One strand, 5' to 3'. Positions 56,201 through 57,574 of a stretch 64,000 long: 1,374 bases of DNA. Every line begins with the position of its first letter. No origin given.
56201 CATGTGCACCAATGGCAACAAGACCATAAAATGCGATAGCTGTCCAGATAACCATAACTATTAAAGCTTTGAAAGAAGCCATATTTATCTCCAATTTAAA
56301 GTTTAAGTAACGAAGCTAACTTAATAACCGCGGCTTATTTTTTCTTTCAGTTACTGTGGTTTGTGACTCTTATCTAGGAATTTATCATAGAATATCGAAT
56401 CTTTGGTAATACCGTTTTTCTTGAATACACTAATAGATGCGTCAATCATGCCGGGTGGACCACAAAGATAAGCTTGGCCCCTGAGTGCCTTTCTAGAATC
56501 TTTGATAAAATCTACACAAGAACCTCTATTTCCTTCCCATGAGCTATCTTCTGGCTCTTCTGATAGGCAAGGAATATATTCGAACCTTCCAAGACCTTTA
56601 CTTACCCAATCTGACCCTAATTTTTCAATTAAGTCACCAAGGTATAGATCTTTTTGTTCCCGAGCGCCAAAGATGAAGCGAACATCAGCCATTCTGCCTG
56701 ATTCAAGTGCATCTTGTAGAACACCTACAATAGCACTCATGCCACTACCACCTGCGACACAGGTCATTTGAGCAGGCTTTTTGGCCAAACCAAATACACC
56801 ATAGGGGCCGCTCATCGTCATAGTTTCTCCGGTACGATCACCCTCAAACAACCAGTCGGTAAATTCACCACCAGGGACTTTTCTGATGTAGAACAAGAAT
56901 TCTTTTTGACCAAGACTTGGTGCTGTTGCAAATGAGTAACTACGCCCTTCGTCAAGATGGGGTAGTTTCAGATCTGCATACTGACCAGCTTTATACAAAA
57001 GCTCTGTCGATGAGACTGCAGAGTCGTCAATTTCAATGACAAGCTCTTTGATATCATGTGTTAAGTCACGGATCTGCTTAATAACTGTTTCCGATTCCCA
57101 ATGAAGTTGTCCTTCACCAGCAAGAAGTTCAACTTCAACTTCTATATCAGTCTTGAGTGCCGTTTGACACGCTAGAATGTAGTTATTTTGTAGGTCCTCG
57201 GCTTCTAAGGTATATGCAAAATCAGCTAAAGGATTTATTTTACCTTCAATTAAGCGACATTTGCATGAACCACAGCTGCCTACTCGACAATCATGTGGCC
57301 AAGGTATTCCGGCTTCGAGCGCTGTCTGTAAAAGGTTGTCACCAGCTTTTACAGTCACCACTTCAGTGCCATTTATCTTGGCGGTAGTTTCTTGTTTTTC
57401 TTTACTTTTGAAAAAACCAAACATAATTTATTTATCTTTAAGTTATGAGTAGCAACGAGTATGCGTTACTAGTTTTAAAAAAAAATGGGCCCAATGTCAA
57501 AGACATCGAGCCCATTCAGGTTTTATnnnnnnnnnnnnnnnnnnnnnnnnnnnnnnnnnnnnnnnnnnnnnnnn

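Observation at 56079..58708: Divergent AlkB/XylM-type membrane hydroxylase + XylA-type reductase + 67-aa membrane protein, placed where a lipid-modifying rather than an alkane-catabolic role is suggested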

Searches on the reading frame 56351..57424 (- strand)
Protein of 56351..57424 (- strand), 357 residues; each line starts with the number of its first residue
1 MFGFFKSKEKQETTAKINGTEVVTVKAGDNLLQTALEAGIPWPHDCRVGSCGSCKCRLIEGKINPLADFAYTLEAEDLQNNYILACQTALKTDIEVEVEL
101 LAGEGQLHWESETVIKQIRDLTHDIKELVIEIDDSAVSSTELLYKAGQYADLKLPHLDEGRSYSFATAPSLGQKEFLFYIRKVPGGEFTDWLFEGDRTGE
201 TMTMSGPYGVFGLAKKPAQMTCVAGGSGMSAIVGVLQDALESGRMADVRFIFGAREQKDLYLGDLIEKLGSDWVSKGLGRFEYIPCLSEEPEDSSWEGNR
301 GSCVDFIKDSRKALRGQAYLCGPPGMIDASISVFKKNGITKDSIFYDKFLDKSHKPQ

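Call 3: search_protein_families(library=pfam, proteins=[window:56351-57424:-], max_evalue=0.01)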
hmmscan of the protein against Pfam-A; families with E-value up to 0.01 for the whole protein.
window:56351-57424:- (357 aa): 4 families
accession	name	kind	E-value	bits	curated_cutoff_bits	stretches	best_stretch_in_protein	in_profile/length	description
PF00111.32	Fer2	-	3.6e-17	62.5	21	1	16-90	2-76/77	2Fe-2S iron-sulfur cluster binding domain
PF00175.26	NAD_binding_1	-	3e-11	44.4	22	1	223-329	2-106/109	Oxidoreductase NAD-binding domain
PF00970.30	FAD_binding_6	-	4.5e-08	33.8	21.1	1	114-211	3-97/99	Oxidoreductase FAD-binding domain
PF13510.11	Fer2_4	-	0.0026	18.2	22.8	1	12-53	3-50/82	2Fe-2S iron-sulfur cluster binding domain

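Call 4: search_protein_families(library=ncbifam, proteins=[window:56351-57424:-], max_evalue=0.01)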
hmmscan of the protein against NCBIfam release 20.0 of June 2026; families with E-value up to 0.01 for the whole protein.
window:56351-57424:- (357 aa): 23 families
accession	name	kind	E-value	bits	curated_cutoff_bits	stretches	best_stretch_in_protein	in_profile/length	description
NF040810.1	BenC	equivalog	2.1e-54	184.9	430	1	20-350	12-331/333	benzoate 1,2-dioxygenase electron transfer component BenC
NF045803.1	MethMoxFADbindMmoC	equivalog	1.2e-52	178.9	500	1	24-350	17-341/343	aromatic/alkene monooxygenase hydroxylase FAD-binding subunit MmoC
NF008822.0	PRK11872.1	equivalog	7.6e-49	166.5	402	1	21-352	15-338/341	anthranilate 1,2-dioxygenase electron transfer component AntC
TIGR02160.1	PA_CoA_Oxy5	hypoth_equivalog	4.8e-36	124.3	420.8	2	115-350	6-242/352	1,2-phenylacetyl-CoA epoxidase subunit PaaE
TIGR01941.1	nqrF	equivalog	8.7e-33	113.8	295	2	11-156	30-171/405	NADH:ubiquinone reductase (Na(+)-transporting) subunit F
NF058606.1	GlBtMonoRdsGbcB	equivalog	8.7e-25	87.4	500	2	122-340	25-238/362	glycine betaine monooxygenase reductase subunit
NF007964.0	PRK10684.1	equivalog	5.5e-24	84.7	383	2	142-352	35-240/333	NADH oxidoreductase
NF004317.0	PRK05713.1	equivalog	2.1e-21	76.5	338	1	20-273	8-248/312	iron-sulfur-binding ferredoxin reductase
NF005963.0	PRK08051.1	equivalog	1.1e-17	64.1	230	1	137-349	24-230/233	NAD(P)H-flavin reductase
NF009805.0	PRK13289.1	equivalog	2.6e-16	59.6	432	1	142-349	183-392/399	NO-inducible flavohemoprotein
NF052252.1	flav_redu_LuxG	exception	3.1e-15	56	340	1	115-349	5-229/232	flavin mononucleotide reductase LuxG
NF006220.0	PRK08345.1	subfamily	8.7e-13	48.1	395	1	112-345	12-247/294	cytochrome-c3 hydrogenase subunit gamma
NF000796.0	PRK00054.1-1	equivalog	9.2e-12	44.7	224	1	114-338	7-193/254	dihydroorotate dehydrogenase electron transfer subunit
NF040756.1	corr_regen_AcsV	exception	1.8e-11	43.1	800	1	18-158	7-141/632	corrinoid activation/regeneration protein AcsV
TIGR02008.1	fdx_plant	subfamily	1.4e-10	40.8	81.15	1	19-97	13-89/97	ferredoxin [2Fe-2S]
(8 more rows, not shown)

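Call 63: search_solved_structures(query=window:56351-57424:-, max_evalue=1e-10)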
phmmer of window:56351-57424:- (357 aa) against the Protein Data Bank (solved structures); distinct sequences matched with E-value up to 1e-10: 15.
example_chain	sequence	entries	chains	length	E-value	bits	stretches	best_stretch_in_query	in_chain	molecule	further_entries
5ogx_A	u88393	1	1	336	1.4e-38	136.6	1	21-350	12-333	Cytochrome P450 reductase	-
1krh_A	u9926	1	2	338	6.4e-32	114.7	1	20-349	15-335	Benzoate 1,2-Dioxygenase Reductase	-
1tvc_A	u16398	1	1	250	1.6e-31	113.4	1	142-351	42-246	METHANE MONOOXYGENASE COMPONENT C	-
7c3a_A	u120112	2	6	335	1e-30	110.8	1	16-349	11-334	Ferredoxin reductase component of carbazole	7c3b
4wqm_A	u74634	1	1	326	3.1e-27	99.3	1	27-349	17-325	Toluene-4-monooxygenase electron transfer component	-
7xk3_F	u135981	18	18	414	1.9e-20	77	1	183-353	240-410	Na(+)-translocating NADH-quinone reductase subunit F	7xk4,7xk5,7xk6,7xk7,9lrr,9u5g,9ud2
8a1t_F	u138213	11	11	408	5.3e-20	75.6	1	183-349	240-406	Na(+)-translocating NADH-quinone reductase subunit F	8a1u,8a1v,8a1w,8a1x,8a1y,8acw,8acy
7qty_A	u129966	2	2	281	3.8e-12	49.7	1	184-349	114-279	Na(+)-translocating NADH-quinone reductase subunit F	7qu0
4uaj_A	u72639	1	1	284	4.6e-12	49.4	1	183-349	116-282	Na(+)-translocating NADH-quinone reductase subunit F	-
4u9u_A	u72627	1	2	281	4.7e-12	49.4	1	183-349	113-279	Na(+)-translocating NADH-quinone reductase subunit F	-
8ad4_A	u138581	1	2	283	4.8e-12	49.4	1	183-349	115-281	Na(+)-translocating NADH-quinone reductase subunit F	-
2r6h_A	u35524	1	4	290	4.9e-12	49.4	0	191-349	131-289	NADH:ubiquinone oxidoreductase, Na translocating, F subunit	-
7qu3_A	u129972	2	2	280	5.7e-12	49.1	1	183-349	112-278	Na(+)-translocating NADH-quinone reductase subunit F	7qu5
8ad3_A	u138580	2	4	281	1.4e-11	47.8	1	183-347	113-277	Na(+)-translocating NADH-quinone reductase subunit F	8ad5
7ylr_A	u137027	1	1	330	2.4e-11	47.1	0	22-88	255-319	Ferredoxin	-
